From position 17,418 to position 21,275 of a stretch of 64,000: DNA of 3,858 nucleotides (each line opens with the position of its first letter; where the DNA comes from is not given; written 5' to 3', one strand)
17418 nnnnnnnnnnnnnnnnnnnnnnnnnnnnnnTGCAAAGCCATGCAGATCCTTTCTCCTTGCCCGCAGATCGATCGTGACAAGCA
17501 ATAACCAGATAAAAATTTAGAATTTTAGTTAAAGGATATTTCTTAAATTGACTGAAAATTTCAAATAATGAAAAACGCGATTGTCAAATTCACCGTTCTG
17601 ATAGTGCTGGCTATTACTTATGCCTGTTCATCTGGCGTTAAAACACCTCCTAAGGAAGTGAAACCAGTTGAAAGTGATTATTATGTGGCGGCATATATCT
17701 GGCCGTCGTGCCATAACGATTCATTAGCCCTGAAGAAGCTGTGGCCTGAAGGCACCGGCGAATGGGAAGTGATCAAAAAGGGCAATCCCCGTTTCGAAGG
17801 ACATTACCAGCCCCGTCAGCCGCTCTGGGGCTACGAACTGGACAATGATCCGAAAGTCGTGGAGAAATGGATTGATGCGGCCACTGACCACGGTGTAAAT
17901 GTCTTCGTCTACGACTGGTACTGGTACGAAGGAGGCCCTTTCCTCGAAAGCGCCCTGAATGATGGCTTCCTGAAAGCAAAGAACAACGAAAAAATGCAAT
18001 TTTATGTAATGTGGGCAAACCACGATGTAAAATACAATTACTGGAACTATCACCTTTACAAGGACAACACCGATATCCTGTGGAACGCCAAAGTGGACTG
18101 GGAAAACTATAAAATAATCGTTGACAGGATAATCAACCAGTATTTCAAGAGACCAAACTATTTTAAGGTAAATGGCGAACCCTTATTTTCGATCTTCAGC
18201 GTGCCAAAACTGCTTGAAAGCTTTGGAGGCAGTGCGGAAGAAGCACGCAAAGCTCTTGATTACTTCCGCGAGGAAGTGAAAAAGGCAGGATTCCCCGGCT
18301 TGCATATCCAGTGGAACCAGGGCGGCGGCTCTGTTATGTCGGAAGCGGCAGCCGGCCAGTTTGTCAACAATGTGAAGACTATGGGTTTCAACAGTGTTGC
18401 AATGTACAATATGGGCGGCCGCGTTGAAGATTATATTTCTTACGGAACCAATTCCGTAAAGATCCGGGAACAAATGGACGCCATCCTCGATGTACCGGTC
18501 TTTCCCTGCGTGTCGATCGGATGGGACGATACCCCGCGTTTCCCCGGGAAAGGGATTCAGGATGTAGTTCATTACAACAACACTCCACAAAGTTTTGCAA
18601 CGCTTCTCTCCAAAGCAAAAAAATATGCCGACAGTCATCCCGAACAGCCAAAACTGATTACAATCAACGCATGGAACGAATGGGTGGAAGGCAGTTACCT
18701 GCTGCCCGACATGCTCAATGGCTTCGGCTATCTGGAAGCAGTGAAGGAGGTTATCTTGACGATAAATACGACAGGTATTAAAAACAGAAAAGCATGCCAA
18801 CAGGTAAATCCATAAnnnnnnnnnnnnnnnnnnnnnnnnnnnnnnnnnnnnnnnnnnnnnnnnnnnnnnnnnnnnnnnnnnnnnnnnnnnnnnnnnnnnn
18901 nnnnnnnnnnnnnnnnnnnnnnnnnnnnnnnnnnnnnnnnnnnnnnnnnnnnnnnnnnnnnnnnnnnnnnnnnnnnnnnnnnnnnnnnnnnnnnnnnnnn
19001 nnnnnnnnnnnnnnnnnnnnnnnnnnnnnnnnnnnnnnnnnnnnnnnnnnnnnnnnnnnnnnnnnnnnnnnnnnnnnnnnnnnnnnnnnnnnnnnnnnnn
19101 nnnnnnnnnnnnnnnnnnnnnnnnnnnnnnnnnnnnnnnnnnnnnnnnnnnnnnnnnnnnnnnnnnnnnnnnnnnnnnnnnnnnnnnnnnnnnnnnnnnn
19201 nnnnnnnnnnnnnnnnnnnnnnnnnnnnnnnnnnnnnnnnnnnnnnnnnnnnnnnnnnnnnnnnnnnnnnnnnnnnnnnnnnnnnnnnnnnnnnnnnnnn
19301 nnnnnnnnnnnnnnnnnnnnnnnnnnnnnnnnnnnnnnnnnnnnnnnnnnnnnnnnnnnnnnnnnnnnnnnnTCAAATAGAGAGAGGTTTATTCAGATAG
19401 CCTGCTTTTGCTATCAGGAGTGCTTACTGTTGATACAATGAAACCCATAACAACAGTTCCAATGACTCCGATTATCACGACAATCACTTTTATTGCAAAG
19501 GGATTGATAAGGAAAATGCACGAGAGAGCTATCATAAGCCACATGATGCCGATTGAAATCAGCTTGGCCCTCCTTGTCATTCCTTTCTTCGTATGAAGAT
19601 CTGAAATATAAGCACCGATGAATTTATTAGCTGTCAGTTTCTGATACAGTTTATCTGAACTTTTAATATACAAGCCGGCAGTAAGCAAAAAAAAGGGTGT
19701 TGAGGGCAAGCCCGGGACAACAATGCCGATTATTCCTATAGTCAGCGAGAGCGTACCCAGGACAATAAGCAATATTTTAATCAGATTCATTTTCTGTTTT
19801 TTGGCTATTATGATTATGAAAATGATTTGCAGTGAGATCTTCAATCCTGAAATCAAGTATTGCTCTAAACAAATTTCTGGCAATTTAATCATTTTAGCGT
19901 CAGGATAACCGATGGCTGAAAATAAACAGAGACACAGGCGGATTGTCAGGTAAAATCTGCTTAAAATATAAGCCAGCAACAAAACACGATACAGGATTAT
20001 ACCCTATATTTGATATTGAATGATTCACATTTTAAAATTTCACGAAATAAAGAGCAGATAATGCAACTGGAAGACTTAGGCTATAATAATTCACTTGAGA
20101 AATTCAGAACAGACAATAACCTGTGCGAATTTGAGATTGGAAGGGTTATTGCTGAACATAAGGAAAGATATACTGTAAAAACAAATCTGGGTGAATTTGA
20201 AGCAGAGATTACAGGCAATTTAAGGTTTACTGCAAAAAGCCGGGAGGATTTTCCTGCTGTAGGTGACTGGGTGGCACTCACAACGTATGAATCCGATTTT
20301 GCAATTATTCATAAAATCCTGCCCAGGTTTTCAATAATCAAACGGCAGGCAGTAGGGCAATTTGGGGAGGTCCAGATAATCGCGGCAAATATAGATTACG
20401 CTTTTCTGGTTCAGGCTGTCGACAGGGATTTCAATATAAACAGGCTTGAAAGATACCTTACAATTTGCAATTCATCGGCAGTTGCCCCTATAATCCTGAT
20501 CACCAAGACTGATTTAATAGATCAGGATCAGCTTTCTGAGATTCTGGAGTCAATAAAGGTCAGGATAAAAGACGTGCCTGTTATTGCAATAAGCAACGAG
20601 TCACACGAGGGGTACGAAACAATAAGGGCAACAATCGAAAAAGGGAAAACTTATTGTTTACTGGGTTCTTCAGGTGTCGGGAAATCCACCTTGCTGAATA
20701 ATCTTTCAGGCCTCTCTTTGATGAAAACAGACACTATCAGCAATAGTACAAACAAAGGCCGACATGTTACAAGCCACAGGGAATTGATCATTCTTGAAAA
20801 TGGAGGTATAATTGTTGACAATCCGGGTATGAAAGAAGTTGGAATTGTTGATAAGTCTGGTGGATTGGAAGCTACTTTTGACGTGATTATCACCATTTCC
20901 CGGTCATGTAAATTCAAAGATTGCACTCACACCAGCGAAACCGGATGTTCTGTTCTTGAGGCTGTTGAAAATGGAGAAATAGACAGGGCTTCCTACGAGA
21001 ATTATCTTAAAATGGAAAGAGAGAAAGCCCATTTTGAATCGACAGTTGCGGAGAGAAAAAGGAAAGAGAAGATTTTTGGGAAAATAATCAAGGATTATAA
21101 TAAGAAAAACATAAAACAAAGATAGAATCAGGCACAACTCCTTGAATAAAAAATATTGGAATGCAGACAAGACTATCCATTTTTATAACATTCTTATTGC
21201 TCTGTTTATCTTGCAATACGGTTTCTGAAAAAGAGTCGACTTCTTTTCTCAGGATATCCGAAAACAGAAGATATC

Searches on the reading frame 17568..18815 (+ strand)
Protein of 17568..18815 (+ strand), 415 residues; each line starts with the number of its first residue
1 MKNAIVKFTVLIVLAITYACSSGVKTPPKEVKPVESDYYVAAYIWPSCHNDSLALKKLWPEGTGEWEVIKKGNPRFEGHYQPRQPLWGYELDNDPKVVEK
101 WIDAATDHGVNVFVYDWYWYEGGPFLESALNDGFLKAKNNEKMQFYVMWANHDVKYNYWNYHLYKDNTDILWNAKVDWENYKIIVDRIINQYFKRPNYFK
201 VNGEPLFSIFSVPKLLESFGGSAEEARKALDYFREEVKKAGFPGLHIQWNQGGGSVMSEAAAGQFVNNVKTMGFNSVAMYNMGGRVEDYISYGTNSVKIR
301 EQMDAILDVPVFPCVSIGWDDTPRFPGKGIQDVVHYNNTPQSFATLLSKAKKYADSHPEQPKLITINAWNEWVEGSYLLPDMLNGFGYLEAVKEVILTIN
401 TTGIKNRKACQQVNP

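Call 9: search_protein_families(library=pfam, proteins=[window:17568-18815:+], max_evalue=0.01)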
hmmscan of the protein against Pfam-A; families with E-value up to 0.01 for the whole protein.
window:17568-18815:+ (415 aa): 3 families
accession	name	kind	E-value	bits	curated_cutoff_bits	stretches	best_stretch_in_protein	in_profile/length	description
PF14307.12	Glyco_tran_WbsX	-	1.1e-48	166.9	25.1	1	57-392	17-350/350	Glycosyltransferase WbsX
PF03659.20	Glyco_hydro_71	-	0.00087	18.6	34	0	174-217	76-111/375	Glycosyl hydrolase family 71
PF16317.11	Glyco_hydro_99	-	0.0039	16.8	33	0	92-211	67-162/341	Glycosyl hydrolase family 99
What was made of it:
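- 17568..21125 (.): Far-side genes that recur beside A or C in relatives: WbsX-like, DUF4256, DUF454 (minus strand) and RsgA. Pfam annotation (call 9).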

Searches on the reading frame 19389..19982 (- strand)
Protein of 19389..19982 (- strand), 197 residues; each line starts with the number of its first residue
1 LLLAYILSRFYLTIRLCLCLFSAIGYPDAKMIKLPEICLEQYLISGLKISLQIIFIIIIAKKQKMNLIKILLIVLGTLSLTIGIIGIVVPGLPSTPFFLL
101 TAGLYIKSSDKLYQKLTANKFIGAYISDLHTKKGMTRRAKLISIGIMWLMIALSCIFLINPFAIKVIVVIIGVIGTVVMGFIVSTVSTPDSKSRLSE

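Call 9: search_protein_families(library=pfam, proteins=[window:19389-19982:-], max_evalue=0.01)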
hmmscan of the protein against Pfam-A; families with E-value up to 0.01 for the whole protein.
window:19389-19982:- (197 aa): 1 family
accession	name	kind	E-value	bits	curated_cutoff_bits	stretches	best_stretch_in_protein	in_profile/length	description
PF04304.18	DUF454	-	7.4e-31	107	35.1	1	69-181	1-111/115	Protein of unknown function (DUF454)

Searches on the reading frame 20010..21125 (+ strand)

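Call 9: search_protein_families(library=pfam, proteins=[window:20010-21125:+], max_evalue=0.01)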
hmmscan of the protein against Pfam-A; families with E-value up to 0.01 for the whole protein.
window:20010-21125:+ (371 aa): 6 families
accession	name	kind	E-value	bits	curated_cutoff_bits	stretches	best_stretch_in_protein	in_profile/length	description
PF03193.22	RsgA_GTPase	-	1.7e-47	161.9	30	1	103-279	1-173/174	RsgA GTPase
PF00005.33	ABC_tran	-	1.1e-07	32.9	25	1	204-248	3-50/137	ABC transporter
PF01926.29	MMR_HSR1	-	4e-06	27.3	21.9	1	216-297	3-83/113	50S ribosome-binding GTPase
PF00009.33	GTP_EFTU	-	1.5e-05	25.1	26.5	1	120-209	85-182/188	Elongation factor Tu GTP binding domain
PF13555.12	AAA_29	-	0.0034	17.5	27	1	208-235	18-45/61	P-loop containing region of AAA domain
PF02421.24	FeoB_N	-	0.0055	16.7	27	0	214-274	2-57/156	Ferrous iron transport protein B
